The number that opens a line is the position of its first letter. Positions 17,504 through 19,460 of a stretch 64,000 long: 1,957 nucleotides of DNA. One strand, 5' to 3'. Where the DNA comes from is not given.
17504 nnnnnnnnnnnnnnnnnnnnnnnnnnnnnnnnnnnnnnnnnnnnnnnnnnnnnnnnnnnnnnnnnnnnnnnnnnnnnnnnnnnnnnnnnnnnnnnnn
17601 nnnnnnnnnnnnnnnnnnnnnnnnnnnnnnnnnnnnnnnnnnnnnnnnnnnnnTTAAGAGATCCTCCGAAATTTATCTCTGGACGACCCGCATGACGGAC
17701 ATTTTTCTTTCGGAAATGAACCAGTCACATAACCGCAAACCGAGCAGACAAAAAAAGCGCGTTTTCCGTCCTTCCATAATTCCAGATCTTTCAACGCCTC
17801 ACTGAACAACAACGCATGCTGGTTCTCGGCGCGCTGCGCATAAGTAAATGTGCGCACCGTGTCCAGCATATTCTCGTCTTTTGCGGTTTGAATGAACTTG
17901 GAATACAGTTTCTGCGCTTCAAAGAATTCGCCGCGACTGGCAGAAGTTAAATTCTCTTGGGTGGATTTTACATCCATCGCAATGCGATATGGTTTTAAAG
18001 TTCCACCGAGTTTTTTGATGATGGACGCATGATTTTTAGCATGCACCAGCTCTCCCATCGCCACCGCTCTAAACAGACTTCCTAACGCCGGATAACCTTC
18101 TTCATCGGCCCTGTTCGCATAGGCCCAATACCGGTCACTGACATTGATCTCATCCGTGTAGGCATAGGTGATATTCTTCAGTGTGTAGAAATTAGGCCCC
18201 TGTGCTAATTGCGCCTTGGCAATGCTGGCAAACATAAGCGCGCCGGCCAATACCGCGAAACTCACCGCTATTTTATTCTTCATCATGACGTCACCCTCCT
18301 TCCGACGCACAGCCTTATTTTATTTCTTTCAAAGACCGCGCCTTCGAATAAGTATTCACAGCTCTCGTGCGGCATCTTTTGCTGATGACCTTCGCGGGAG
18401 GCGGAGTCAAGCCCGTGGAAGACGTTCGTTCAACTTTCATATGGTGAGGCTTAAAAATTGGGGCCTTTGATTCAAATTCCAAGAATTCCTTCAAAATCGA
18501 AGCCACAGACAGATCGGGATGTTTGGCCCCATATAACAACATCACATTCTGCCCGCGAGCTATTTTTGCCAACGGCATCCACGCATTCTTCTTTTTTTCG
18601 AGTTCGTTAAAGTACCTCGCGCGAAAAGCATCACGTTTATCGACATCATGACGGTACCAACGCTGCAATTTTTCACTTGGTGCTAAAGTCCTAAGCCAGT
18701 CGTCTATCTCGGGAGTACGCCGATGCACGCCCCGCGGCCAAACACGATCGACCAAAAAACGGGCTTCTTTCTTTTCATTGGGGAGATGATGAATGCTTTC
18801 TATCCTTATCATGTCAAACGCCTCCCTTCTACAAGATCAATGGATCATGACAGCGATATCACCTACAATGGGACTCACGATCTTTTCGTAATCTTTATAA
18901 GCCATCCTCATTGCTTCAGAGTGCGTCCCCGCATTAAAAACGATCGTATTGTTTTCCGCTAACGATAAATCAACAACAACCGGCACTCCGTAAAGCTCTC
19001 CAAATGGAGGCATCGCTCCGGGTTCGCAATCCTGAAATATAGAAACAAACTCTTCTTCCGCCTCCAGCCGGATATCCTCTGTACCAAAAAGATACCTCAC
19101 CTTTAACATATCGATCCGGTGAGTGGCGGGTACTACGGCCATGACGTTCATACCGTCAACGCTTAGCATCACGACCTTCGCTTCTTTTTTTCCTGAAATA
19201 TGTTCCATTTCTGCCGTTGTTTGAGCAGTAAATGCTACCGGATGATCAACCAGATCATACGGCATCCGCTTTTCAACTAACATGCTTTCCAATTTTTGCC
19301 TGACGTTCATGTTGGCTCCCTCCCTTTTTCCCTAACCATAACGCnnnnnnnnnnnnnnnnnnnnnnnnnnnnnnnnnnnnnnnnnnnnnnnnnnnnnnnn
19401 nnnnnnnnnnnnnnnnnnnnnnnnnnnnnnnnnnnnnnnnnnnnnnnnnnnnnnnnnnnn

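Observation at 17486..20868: Stress-defence gene string with an apparently secreted rubrerythrin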

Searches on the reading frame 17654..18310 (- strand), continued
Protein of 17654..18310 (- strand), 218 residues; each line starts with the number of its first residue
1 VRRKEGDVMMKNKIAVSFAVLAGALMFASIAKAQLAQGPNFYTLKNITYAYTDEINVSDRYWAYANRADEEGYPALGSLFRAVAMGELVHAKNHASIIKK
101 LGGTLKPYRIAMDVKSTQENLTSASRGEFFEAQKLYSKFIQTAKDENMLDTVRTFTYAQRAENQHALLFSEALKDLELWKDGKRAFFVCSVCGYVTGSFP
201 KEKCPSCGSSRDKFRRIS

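Call 65: predict_structure(alignment_id=A2)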
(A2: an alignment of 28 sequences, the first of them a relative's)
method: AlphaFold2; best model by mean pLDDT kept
length: 210 residues; sequences in the alignment: 28
mean_pLDDT: 94.0   pTM: 0.85
mean pLDDT of the five models: 94.0, 94.0, 91.6, 91.7, 91.5
residues with pLDDT >= 90: 174; 70-90: 33; 50-70: 3; < 50: 0
segments of 3 or more residues with pLDDT < 50: none
pLDDT, mean of each block of 10 residues (from residue 1): 72 83 77 94 98 98 97 99 98 94 95 98 97 97 98 98 96 92 98 97 97
secondary structure, 60 per line:
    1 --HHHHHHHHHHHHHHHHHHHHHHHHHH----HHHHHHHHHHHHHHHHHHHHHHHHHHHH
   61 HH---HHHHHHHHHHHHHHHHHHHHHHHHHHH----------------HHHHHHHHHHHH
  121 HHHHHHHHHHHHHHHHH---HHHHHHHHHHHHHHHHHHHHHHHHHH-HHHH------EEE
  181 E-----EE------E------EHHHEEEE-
elements in order: H3-28 H33-62 H66-92 H109-137 H141-166 H168-171 E178-181 E206-209

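Call 76: search_protein_families(library=pfam, proteins=[P0076, P0077, P0078, P0084, P0143, P0086], max_evalue=0.00001)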
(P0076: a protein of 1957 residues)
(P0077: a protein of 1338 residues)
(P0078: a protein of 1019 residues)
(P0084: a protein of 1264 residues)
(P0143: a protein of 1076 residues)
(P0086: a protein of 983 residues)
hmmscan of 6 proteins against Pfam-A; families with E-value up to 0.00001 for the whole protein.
P0076 (1957 aa): 10 families
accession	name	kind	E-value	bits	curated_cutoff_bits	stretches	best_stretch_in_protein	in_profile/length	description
PF02915.23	Rubrerythrin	-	3.8e-163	536.2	22.8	8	1065-1191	2-136/137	Rubrerythrin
PF00395.25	SLH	-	8.5e-37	125.3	20.8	2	1813-1856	1-44/44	S-layer homology domain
PF21349.2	RUBY_RBDX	-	2.6e-25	88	26.5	0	836-865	2-29/30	Rubrerythrin, rubredoxin-like domain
PF00210.30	Ferritin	-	2e-24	86.5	24.5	0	317-448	3-140/142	Ferritin-like domain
PF05191.20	ADK_lid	-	6.6e-20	71.1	26.6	0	272-296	3-29/36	Adenylate kinase, active site lid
PF00253.27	Ribosomal_S14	-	1.2e-10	41.4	27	0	288-307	15-34/54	Ribosomal protein S14p/S29e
PF13465.12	zf-H2C2_2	-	4.8e-09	36.5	40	0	270-282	14-26/26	Zinc-finger double domain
PF18998.6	Flg_new_2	-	1.5e-08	35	23.6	1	1632-1708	1-70/73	Divergent InlB B-repeat domain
PF10915.13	DUF2709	-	1.2e-06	28.5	23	0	1579-1604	78-103/237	Protein of unknown function (DUF2709)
PF18439.7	zf_UBZ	-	4e-06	26.8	25.6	0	1399-1414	3-18/32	Ubiquitin-Binding Zinc Finger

P0077 (1338 aa): 11 families
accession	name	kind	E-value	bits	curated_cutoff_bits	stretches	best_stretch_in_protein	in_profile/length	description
PF02915.23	Rubrerythrin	-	9.3e-130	428.1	22.8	6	320-447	3-136/137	Rubrerythrin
PF00210.30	Ferritin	-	9.2e-18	65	24.5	0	506-637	4-139/142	Ferritin-like domain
PF02368.24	Big_2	-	1.3e-13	51.1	22.8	1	1255-1328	3-75/79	Bacterial Ig-like domain (group 2)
PF21349.2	RUBY_RBDX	-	4.7e-13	48.8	26.5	0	1215-1242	2-27/30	Rubrerythrin, rubredoxin-like domain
PF05191.20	ADK_lid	-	1.1e-10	41.7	26.6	0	1029-1053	3-30/36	Adenylate kinase, active site lid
PF23458.2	DUF7130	-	1.5e-10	41.2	35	0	1027-1058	53-84/89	Domain of unknown function (DUF7130)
PF01155.25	HypA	-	5.8e-07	30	28.9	0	273-304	65-95/112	Hydrogenase/urease nickel incorporation, metallochaperone, hypA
PF23455.1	DUF7129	-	9e-07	29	30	0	648-675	9-36/45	Domain of unknown function (DUF7129)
PF09986.15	DUF2225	-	1.2e-06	28.9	21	0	842-877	6-41/214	Uncharacterized protein conserved in bacteria (DUF2225)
PF13465.12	zf-H2C2_2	-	1.9e-06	28.4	40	0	279-290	15-26/26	Zinc-finger double domain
PF09845.14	OapC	-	5.8e-06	27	23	0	653-696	4-48/133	Origin-associated protein OapC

P0078 (1019 aa): 7 families
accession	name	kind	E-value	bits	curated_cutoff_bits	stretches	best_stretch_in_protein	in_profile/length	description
PF02915.23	Rubrerythrin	-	5.8e-95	315.4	22.8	4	842-968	2-136/137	Rubrerythrin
PF23458.2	DUF7130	-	1.5e-16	60.5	35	0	402-441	45-84/89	Domain of unknown function (DUF7130)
PF21349.2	RUBY_RBDX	-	3.1e-15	55.8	26.5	1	985-1011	1-26/30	Rubrerythrin, rubredoxin-like domain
PF09723.15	Zn_ribbon_8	-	6.3e-15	55.3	34.4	0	794-822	6-36/41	Zinc ribbon domain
PF00210.30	Ferritin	-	3.9e-14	53.2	24.5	0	648-782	2-140/142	Ferritin-like domain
PF14311.12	DUF4379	-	1.1e-06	29.2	24.5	0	585-625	14-55/56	Probable Treble clef zinc finger domain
PF01155.25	HypA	-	1.8e-06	28.4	28.9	0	406-436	66-95/112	Hydrogenase/urease nickel incorporation, metallochaperone, hypA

P0084 (1264 aa): 7 families
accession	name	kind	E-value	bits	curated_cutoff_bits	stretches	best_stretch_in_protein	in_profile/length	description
PF02915.23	Rubrerythrin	-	1.4e-66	223.5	22.8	3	704-831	3-135/137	Rubrerythrin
PF21349.2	RUBY_RBDX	-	4.2e-10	39.3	26.5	0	668-694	1-29/30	Rubrerythrin, rubredoxin-like domain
PF23458.2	DUF7130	-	1.8e-09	37.8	35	0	849-877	53-84/89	Domain of unknown function (DUF7130)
PF00210.30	Ferritin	-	5.2e-08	33.4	24.5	0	704-835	4-138/142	Ferritin-like domain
PF09537.16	DUF2383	-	9e-08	32.7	30.8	0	721-789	20-86/111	Domain of unknown function (DUF2383)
PF13927.12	Ig_3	-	2.3e-07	31.7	30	0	993-1034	2-44/78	Immunoglobulin domain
PF13248.11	Zn_ribbon_3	-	6.8e-06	25.8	27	0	486-505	3-22/26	zinc-ribbon domain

P0143 (1076 aa): 2 families
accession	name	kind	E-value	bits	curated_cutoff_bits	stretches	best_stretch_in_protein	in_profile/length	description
PF02915.23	Rubrerythrin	-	9.4e-34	117.2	22.8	2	716-829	3-124/137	Rubrerythrin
PF05345.18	He_PIG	-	6e-13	49.5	24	1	530-614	1-95/96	Putative Ig domain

P0086 (983 aa): 3 families
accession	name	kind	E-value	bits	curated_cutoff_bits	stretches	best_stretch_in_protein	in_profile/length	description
PF02915.23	Rubrerythrin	-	1.3e-89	298.1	22.8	6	362-475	2-135/137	Rubrerythrin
PF03405.20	FA_desaturase_2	-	7.3e-13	48.5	22.7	0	443-476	172-205/325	Fatty acid desaturase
PF00210.30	Ferritin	-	4.6e-10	40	24.5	0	807-854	2-48/142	Ferritin-like domain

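Call 88: find_related_loci(query=P0001, collection=metagenome_contigs, flank=8000)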
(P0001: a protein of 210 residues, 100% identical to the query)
Query P0001 (210 aa) in metagenome_contigs; peptide patterns used: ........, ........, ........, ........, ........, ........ (x = any residue, [..] = any of these).
85 stretches matched a pattern, but none encodes a relative of the query by tblastn (E <= 1e-3).

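Call 91: find_related_loci(query=A4, collection=metagenome_contigs, flank=6000)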
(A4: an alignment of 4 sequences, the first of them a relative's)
Query A4 (210 aa) in metagenome_contigs; peptide patterns used: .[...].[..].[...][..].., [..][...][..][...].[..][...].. (x = any residue, [..] = any of these).
336 stretches matched a pattern; 29 encode a relative of the query (tblastn E <= 1e-3); 29 distinct loci.
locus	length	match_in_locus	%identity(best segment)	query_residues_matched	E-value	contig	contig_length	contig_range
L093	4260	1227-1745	46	35-207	8e-46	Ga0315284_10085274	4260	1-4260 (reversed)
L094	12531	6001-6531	45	35-210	9e-46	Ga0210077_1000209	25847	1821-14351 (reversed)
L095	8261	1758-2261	46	35-201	9e-46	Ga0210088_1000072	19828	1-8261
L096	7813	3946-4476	43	35-210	1e-45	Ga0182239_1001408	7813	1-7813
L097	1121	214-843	40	5-210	2e-47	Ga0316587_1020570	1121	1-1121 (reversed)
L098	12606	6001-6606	41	2-210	2e-43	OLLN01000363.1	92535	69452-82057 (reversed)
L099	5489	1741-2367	42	2-209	6e-41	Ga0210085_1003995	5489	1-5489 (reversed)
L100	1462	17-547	39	35-210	1e-40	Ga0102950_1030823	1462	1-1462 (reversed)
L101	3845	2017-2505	37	35-209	5e-33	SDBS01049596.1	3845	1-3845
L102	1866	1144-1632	37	35-209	1e-31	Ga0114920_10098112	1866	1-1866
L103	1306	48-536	36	35-209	3e-31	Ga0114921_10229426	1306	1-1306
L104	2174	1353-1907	35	28-210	2e-30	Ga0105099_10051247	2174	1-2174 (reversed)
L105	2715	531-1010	38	35-207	5e-30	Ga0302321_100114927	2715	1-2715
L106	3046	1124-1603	38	35-207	5e-30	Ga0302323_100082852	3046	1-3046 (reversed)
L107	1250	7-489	33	37-210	5e-30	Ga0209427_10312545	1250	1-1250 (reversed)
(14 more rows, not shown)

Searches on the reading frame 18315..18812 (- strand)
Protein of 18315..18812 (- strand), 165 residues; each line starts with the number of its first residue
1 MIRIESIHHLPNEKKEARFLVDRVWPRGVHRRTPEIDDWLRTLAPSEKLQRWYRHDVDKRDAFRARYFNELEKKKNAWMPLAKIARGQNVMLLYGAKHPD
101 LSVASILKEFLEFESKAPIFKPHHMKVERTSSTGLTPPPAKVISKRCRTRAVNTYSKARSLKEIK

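Call 4: search_protein_families(library=pfam, proteins=[window:18315-18812:-], max_evalue=0.01)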
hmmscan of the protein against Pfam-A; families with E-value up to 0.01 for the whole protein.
window:18315-18812:- (165 aa): 3 families
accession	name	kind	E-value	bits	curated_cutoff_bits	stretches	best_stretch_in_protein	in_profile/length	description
PF22752.1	DUF488-N3i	-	5.6e-33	114.7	27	1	1-114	1-114/131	Inactive DUF488-N3 subclade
PF04343.18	DUF488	-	2.8e-21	76.8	22.2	1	4-111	2-121/121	Domain of unknown function DUF488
PF22751.1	DUF488-N3a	-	6.2e-18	65.7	27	1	2-112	1-115/118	Active DUF488-N3 subclade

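Call 36: search_protein_families(library=ncbifam, proteins=[window:18315-18812:-], max_evalue=0.01)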
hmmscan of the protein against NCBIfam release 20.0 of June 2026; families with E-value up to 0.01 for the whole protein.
window:18315-18812:- (165 aa): 0 families

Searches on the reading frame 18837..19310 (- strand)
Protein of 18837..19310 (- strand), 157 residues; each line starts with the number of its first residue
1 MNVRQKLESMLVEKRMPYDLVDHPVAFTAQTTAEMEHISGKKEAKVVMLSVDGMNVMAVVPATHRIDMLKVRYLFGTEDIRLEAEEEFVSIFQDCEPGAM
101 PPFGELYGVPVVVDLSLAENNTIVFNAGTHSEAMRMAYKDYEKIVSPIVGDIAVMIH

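Call 4: search_protein_families(library=pfam, proteins=[window:18837-19310:-], max_evalue=0.01)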
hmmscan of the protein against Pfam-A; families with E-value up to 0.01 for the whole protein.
window:18837-19310:- (157 aa): 1 family
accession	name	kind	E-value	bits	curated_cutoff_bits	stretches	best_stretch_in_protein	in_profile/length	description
PF04073.20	tRNA_edit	-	2.3e-23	83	25.5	1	23-143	1-122/123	Aminoacyl-tRNA editing domain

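Call 36: search_protein_families(library=ncbifam, proteins=[window:18837-19310:-], max_evalue=0.01)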
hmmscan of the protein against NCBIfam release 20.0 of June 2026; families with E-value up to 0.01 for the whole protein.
window:18837-19310:- (157 aa): 3 families
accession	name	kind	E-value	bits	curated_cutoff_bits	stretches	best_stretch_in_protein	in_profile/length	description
TIGR00011.1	YbaK_EbsC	equivalog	6.4e-09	35.7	153.25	1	10-153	6-152/152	Cys-tRNA(Pro) deacylase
NF006625.0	PRK09194.1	equivalog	5.7e-06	25.5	558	1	17-134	248-364/559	proline--tRNA ligase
NF007951.0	PRK10670.1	equivalog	0.0035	17.3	243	1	56-153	60-156/159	Cys-tRNA(Pro)/Cys-tRNA(Cys) deacylase YbaK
